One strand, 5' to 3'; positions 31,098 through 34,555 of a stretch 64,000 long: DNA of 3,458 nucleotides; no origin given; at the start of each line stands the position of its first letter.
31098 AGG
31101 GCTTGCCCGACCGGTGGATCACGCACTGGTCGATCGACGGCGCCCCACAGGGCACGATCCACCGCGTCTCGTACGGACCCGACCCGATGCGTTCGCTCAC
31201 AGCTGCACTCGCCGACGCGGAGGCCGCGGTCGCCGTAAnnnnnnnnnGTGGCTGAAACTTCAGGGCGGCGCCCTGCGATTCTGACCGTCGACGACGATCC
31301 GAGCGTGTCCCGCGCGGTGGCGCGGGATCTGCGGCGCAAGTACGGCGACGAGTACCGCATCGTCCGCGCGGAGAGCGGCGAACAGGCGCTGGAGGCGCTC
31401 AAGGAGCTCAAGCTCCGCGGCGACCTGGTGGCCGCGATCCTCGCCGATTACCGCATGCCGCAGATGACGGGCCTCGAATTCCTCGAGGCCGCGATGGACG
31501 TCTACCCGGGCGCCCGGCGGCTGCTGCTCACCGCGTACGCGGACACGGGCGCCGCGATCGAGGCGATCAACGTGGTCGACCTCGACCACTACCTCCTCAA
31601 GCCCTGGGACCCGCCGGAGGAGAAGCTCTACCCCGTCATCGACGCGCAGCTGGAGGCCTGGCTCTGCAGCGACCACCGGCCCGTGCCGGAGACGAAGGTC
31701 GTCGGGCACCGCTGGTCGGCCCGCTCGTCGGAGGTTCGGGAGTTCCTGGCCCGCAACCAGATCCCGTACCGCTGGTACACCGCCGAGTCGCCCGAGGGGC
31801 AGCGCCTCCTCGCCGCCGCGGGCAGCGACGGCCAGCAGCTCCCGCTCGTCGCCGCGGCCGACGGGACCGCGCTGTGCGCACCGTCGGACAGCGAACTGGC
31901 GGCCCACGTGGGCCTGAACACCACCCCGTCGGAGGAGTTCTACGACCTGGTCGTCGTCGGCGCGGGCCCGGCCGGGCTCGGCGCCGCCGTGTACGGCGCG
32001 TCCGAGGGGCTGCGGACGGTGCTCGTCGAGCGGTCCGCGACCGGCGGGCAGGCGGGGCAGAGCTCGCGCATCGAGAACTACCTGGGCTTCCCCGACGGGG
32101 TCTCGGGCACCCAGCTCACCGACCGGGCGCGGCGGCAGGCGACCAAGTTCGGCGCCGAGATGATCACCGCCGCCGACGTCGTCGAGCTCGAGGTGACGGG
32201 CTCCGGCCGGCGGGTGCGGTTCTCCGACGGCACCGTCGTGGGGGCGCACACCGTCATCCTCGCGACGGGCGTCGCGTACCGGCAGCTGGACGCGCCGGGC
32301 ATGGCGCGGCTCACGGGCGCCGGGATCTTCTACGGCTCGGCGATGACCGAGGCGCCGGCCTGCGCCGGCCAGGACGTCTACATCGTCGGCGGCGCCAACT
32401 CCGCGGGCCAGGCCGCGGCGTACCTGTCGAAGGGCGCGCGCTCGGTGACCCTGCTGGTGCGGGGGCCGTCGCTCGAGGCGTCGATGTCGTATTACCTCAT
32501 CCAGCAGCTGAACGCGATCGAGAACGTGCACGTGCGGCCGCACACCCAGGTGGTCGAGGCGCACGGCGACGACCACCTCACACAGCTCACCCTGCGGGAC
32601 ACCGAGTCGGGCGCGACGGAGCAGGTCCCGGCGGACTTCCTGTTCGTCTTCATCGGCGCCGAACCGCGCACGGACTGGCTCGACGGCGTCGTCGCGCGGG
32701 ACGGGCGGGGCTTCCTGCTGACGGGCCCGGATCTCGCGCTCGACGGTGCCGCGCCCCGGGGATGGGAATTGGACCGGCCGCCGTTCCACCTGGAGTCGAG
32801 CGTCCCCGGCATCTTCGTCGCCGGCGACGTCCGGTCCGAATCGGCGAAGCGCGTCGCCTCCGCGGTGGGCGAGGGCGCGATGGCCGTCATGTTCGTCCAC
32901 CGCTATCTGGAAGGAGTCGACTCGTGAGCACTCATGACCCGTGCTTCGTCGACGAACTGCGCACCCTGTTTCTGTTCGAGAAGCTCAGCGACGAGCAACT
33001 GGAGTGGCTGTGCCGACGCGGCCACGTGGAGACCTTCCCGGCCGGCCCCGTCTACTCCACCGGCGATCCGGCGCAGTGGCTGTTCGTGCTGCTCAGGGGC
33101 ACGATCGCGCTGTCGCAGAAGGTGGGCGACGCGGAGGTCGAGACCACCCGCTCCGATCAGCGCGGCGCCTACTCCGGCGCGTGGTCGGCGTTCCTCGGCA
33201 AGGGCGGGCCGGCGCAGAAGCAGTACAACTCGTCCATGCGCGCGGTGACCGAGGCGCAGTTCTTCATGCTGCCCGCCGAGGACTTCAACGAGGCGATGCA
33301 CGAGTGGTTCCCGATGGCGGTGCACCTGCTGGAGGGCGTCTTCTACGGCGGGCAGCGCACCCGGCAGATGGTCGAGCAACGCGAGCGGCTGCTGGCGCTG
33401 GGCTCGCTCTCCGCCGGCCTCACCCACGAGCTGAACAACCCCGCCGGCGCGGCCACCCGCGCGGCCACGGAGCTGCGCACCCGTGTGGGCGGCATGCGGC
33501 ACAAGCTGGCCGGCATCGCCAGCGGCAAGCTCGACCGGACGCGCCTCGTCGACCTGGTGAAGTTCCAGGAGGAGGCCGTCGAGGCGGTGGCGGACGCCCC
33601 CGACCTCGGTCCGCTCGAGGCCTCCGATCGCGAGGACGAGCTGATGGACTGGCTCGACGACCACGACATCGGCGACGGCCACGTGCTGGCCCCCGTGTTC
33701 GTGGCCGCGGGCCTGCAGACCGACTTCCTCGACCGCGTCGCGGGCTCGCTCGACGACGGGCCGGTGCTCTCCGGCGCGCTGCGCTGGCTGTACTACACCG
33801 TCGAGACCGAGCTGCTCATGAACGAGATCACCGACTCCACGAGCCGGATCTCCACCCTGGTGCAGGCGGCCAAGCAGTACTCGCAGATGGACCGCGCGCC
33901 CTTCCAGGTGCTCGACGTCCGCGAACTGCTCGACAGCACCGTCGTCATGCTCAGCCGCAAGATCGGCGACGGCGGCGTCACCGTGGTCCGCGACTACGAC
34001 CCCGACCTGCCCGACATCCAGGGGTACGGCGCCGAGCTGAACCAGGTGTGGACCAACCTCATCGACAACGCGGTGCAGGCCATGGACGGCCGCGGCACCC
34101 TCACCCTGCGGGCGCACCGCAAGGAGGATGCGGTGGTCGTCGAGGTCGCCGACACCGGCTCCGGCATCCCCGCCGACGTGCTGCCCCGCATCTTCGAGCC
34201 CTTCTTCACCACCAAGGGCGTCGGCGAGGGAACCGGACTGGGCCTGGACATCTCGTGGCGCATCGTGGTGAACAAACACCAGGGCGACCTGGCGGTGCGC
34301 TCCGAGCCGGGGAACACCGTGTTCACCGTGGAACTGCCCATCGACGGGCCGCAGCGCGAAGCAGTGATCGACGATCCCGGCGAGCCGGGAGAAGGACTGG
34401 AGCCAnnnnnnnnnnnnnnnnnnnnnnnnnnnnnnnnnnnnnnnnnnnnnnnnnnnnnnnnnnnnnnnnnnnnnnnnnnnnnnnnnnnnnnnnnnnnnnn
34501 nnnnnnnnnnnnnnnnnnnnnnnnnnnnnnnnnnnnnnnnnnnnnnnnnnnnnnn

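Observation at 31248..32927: Thioredoxin-reductase-like domain of the REC fusion lacks the redox-active CxxC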

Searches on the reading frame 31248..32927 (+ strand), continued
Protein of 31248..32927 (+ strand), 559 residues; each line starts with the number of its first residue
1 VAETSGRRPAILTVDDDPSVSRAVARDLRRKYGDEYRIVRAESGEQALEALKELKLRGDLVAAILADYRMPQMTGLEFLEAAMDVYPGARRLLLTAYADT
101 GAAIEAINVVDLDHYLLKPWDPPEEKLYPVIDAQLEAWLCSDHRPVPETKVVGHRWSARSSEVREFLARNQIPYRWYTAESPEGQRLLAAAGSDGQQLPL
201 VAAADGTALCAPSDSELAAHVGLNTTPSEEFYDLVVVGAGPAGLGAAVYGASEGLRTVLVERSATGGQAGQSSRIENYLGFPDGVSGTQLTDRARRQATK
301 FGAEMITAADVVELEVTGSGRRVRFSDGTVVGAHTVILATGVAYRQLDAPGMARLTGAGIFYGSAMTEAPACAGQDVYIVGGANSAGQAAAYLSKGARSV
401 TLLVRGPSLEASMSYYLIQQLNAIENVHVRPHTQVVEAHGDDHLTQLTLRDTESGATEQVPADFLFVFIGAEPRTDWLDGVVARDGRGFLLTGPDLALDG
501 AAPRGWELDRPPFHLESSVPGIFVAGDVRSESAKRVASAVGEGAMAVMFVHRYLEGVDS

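Call 43: find_related_loci(query=A2, collection=genome_contigs, flank=5000)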
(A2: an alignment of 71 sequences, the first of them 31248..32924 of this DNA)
Query A2 (559 aa) in genome_contigs; peptide patterns used: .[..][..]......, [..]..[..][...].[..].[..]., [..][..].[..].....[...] (x = any residue, [..] = any of these).
600 stretches matched a pattern (row limit reached: there are more); 176 encode a relative of the query (tblastn E <= 1e-3); the best 80 are kept; 80 distinct loci.
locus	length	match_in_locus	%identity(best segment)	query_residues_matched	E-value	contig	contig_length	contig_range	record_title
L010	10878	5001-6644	77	8-555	0e+0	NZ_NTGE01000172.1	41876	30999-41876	Streptomyces sp. SA15 spades_001_89_len:41876_pilon, whole genome shotgun sequence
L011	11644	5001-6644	77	8-555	0e+0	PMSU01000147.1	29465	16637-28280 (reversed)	MAG: Actinomycetota bacterium isolate palsa_505 73.20110700_P1S.16_contig_2035, whole genome shotgun sequence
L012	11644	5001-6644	76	8-555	0e+0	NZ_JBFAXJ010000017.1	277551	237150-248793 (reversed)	Streptomyces sp. NPDC051985 NPDC051985_50_D8.ctg-0017, whole genome shotgun sequence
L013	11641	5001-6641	72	8-554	0e+0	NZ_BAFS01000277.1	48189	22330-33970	Nocardia asiatica NBRC 100129, whole genome shotgun sequence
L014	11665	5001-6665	69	1-555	0e+0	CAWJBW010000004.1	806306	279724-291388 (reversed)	MAG: uncultured Actinomycetes bacterium isolate MFD09267.bin.2.111 genome assembly, contig: contig_21866, whole genome s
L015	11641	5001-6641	71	8-554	0e+0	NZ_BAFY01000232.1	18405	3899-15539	Nocardia cyriacigeorgica NBRC 100375, whole genome shotgun sequence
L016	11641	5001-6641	69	8-555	0e+0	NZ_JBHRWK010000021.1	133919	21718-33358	Amycolatopsis speibonae strain CGMCC 4.7676 GCM70017785_104, whole genome shotgun sequence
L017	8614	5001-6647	66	2-554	0e+0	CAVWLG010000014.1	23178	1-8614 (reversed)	MAG: uncultured Actinomycetota bacterium isolate MFD09368.bin.2.129 genome assembly, contig: contig_32233, whole genome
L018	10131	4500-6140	69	9-555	0e+0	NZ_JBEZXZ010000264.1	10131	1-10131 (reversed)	Actinoplanes sp. NPDC026623 NPDC026623_58_H2.ctg-0264, whole genome shotgun sequence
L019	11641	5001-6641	67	9-555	0e+0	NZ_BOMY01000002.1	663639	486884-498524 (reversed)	Paractinoplanes tereljensis strain NBRC 105297 sequence02, whole genome shotgun sequence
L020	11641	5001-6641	69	10-556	0e+0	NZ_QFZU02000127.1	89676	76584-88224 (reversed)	Microbispora triticiradicis strain NEAU-HRDPA2-9 scaffold127, whole genome shotgun sequence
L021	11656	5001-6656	66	7-554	0e+0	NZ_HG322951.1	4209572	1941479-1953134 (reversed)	Mycolicibacterium septicum DSM 44393 strain type strain: DSM 44393, whole genome shotgun sequence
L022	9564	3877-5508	65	8-555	0e+0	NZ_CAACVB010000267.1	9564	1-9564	Actinomadura roseirufa isolate LMG 30035, whole genome shotgun sequence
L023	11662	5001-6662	64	1-554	0e+0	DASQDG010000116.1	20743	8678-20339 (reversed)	MAG TPA_asm: Propionibacteriaceae bacterium isolate SMAG_U11721 k141_880248, whole genome shotgun sequence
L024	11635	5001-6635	65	8-555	0e+0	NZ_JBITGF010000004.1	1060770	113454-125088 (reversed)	Nonomuraea sp. NPDC050790 NPDC050790_365_B4.ctg-0004, whole genome shotgun sequence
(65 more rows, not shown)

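Call 68: search_protein_families(library=padloc, proteins=[window:31248-32924:+], max_evalue=0.001)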
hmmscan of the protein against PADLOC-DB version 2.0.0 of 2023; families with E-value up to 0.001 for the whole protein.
window:31248-32924:+ (559 aa): 0 families
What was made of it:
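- Tried and rejected: No PADLOC hits for the three proteins (call 68).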

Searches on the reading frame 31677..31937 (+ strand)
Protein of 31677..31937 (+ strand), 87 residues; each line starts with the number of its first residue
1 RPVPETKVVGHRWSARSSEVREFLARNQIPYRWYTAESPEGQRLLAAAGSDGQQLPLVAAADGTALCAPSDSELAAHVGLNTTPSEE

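Call 48: search_solved_structures(query=A3, max_evalue=10, show_alignments=4)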
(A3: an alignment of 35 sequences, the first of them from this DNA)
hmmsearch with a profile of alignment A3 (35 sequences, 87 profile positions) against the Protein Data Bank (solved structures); distinct sequences matched with E-value up to 10: 36.
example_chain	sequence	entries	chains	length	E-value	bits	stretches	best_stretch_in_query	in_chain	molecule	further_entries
2lqo_A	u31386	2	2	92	2.5e-07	33.5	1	5-75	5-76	Putative glutaredoxin Rv3198.1/MT3292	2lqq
3tot_A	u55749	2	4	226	0.001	21.9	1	6-68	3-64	Glutathione s-transferase protein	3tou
6abr_A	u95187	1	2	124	0.0019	21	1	12-61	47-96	Actin binding protein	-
6abs_A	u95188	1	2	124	0.0053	19.6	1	13-61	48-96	Actin binding protein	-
7c12_A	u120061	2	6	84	0.0098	18.8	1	9-83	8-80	Glutaredoxin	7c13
3bj5_A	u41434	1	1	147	0.01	18.7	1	28-75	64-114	Protein disulfide-isomerase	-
3zit_A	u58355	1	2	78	0.014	18.3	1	6-78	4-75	THIOREDOXIN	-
7c10_A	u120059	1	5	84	0.016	18.1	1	10-83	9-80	Glutaredoxin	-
6m4c_A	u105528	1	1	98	0.021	17.7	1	16-63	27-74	C. albicans actin interacting protein Aip5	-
3zij_A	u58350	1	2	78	0.022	17.6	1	11-78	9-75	THIOREDOXIN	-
2k18_A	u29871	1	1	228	0.031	17.1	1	28-75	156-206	Protein disulfide-isomerase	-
4ju5_A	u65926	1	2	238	0.036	16.9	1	28-75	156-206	Protein disulfide-isomerase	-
7dwd_A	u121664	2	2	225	0.072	16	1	4-63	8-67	Glutathione S-transferase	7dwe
3m3m_A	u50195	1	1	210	0.1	15.5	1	7-67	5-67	Glutathione S-transferase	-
3uem_A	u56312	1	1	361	0.11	15.3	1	28-75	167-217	Protein disulfide-isomerase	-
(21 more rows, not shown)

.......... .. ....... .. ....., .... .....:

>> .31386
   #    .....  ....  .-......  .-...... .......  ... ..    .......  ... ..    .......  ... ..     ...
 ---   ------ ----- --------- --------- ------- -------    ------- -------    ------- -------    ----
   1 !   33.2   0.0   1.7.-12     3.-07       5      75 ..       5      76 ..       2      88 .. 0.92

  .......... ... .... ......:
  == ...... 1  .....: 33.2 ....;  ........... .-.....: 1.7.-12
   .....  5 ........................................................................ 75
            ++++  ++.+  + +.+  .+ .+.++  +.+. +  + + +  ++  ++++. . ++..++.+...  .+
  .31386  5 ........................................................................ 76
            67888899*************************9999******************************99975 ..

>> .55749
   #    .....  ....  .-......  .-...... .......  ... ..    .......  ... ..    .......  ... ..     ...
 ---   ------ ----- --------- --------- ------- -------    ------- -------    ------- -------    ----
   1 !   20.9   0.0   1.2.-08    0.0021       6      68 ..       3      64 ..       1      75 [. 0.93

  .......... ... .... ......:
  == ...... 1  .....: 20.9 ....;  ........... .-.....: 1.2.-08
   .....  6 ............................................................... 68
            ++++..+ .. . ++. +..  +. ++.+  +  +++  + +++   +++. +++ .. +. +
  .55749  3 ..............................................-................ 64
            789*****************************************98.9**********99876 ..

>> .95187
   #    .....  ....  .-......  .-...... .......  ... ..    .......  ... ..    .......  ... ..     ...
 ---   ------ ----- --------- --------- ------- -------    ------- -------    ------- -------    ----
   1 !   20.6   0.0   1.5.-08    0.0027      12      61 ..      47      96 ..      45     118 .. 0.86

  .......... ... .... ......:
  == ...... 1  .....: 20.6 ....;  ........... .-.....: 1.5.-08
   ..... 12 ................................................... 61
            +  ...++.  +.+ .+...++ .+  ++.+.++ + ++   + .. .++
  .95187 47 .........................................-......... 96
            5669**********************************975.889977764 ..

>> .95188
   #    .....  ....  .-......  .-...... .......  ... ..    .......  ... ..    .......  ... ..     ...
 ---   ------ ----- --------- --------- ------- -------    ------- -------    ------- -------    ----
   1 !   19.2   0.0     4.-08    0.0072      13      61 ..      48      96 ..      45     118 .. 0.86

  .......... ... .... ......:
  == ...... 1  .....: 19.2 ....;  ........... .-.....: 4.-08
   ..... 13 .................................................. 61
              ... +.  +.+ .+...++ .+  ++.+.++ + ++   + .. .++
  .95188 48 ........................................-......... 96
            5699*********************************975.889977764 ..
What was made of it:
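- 31689..31913 (+): Glutaredoxin/mycoredoxin-like thioredoxin-fold domain, aa 148-222. S157-A-R-S160 (31716-31727) stands where the CxxC would be. The cis-Pro equivalent P199 is at 31842-31844. The family profile hits M. tuberculosis Rv3198.1 glutaredoxin (2LQO) at E=2.5e-7, with its W-C-G-Y-C aligned to family W-S-x-R-[ST] (call 48).
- On Glutaredoxin / mycoredoxin: The profile hits 2LQO at E=2.5e-7 (call 48).
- Closest known: Mycoredoxin-1 / glutaredoxin. Same: N-P-S segment (call 48).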

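Call 49: search_protein_families(library=pfam, alignment_id=A3, max_evalue=1)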
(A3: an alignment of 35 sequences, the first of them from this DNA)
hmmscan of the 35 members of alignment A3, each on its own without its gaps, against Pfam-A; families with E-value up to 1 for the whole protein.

A. member 1, seq(87 aa): 0 families

B. families by the number of members that match (of 35 scanned): 19 families
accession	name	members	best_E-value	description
PF00462.30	Glutaredoxin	12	5e-05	Glutaredoxin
PF13409.12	GST_N_2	4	0.021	Glutathione S-transferase, N-terminal domain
PF13848.12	Thioredoxin_6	2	0.11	Thioredoxin-like domain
PF20958.2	GxGYxYP_N_3rd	2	0.12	GxGYxYP third domain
PF02798.26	GST_N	2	0.13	Glutathione S-transferase, N-terminal domain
PF13676.11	TIR_2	1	0.077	TIR domain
PF18059.6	Csd3_N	1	0.081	Csd3 N-terminal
PF07315.17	DUF1462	1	0.084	Protein of unknown function (DUF1462)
PF07650.23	KH_2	1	0.093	KH domain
PF21965.2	SAMP2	1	0.12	Small archaeal modifier protein 2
PF22083.2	I-HmuI_NUMOD-like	1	0.12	DNA endonuclease I-HmuI-like, NUMOD-like domain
PF06505.16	XylR_N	1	0.15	Activator of aromatic catabolism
PF02510.20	SPAN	1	0.16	Surface presentation of antigen domain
PF19045.5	Ligase_CoA_2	1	0.18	Ligase-CoA domain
PF09543.15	DUF2379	1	0.21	Protein of unknown function (DUF2379)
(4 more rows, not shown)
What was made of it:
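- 31689..31913 (+): Pfam Glutaredoxin matches 12 of 35 members (call 49).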

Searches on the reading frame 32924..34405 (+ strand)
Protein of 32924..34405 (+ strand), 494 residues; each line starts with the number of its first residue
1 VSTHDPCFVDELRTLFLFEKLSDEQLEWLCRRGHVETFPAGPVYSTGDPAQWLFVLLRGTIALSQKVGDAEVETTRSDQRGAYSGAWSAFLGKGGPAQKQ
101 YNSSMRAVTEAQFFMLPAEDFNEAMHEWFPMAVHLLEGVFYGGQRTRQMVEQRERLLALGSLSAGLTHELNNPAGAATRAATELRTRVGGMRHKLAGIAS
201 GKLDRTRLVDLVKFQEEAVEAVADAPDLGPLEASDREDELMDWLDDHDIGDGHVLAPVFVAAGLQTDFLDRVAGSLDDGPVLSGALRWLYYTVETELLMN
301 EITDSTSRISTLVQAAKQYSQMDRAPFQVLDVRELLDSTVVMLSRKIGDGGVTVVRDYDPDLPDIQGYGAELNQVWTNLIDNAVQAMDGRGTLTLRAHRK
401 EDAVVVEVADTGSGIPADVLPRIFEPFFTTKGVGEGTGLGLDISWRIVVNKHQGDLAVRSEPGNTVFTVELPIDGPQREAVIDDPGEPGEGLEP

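Call 23: search_protein_families(library=pfam, proteins=[window:32924-34405:+], max_evalue=0.001)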
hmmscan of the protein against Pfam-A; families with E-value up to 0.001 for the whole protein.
window:32924-34405:+ (494 aa): 3 families
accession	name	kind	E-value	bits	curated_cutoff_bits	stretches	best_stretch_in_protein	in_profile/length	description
PF02518.31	HATPase_c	-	2e-25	89.8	26.4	1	371-473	5-109/111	Histidine kinase-, DNA gyrase B-, and HSP90-like ATPase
PF00027.35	cNMP_binding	-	2.2e-06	28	27.5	1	43-126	10-87/89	Cyclic nucleotide-binding domain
PF14501.12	HATPase_c_5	-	9.5e-05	22.7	22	1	371-471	5-101/102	GHKL domain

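Call 68: search_protein_families(library=padloc, proteins=[window:32924-34405:+], max_evalue=0.001)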
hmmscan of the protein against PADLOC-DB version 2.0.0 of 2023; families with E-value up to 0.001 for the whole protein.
window:32924-34405:+ (494 aa): 0 families

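Call 69: search_protein_families(library=ncbifam, proteins=[window:32924-34405:+], max_evalue=0.00001)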
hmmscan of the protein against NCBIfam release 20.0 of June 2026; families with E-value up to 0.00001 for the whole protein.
window:32924-34405:+ (494 aa): 72 families (the best 25 are shown)
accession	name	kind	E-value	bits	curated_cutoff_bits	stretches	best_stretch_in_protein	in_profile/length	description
NF038348.1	T2SS_HK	subfamily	8.8e-46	156.5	450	1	290-473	392-573/574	histidine kinase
NF008468.0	PRK11360.1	equivalog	2.3e-45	155.1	646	1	297-477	432-612/616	two-component system sensor histidine kinase AtoS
NF052574.1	HisKinEspCMyxo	equivalog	1.2e-39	136.2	1200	1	294-475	455-639/785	serine histidine kinase EspC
NF007688.0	PRK10364.1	equivalog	2.4e-36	125.5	479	1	328-479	308-457/460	two-component system sensor histidine kinase ZraS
NF010411.0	PRK13837.1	equivalog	1.5e-34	119.1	647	1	299-477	489-679/828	two-component system VirA-like sensor kinase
NF046026.1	HisKinCckACaul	equivalog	1.8e-28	99.1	1000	1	299-477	341-536/678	cell cycle histidine kinase CckA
NF046020.1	HisKinCckABruc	equivalog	3.6e-28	97.9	1000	1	301-479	521-713/868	cell cycle histidine kinase CckA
NF052573.1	HisKinEspAMyxo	equivalog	2e-27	95.6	1400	1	298-473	431-611/755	serine histidine kinase EspA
NF047497.1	HK_LIC_12097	equivalog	1.6e-25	89.6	500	1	367-473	260-366/367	LIC_12097 family sensor histidine kinase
NF046044.1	PnpS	equivalog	7.9e-25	87.7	400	1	302-472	213-390/390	two-component system histidine kinase PnpS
NF008293.1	PRK11073.1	equivalog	6.3e-24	84.9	240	1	349-473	215-347/349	nitrogen regulation protein NR(II)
NF047466.1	hybrid_RR_LvrB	exception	1e-23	84.1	500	1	298-473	190-376/377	hybrid histidine kinase/response regulator LvrB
TIGR02966.1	phoR_proteo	equivalog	5.1e-23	81.6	334.2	1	298-469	153-331/333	phosphate regulon sensor histidine kinase PhoR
TIGR02956.1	TMAO_torS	equivalog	1.2e-21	76.6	676.5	1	330-477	537-686/967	TMAO reductase system sensor histidine kinase/response regulator TorS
TIGR02938.1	nifL_nitrog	equivalog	1.1e-20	73.7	242.45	1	297-462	316-482/494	nitrogen fixation negative regulator NifL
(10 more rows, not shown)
